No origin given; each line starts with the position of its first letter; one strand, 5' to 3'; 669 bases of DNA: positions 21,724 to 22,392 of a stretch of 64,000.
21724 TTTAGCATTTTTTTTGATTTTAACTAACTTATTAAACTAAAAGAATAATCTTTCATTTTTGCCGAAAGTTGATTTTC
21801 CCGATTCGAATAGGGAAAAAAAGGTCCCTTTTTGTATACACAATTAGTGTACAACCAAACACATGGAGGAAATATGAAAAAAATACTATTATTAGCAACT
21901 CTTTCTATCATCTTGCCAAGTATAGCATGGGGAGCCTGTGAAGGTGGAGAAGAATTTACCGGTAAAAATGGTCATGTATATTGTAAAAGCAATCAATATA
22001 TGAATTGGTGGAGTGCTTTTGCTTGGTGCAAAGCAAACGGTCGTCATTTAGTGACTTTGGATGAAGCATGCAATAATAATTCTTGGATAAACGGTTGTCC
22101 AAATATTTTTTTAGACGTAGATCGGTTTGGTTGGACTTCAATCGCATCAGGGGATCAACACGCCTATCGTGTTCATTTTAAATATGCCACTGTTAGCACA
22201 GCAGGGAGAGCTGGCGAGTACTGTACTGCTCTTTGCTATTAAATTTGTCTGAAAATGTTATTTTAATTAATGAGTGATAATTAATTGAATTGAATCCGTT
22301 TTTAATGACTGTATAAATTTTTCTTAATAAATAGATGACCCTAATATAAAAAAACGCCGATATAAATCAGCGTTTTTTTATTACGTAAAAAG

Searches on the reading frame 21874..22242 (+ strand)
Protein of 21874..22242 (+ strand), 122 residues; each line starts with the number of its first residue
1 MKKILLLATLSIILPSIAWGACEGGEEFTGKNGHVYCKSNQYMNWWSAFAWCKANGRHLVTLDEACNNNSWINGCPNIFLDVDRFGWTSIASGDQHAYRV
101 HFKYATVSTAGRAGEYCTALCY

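Call 15: search_protein_families(library=pfam, proteins=[window:21874-22242:+], max_evalue=0.01)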
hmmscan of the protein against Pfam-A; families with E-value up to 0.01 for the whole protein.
window:21874-22242:+ (122 aa): 0 families

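Call 62: search_protein_families(library=ncbifam, proteins=[window:21874-22242:+], max_evalue=1)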
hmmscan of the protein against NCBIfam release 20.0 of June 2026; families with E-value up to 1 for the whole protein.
window:21874-22242:+ (122 aa): 0 families
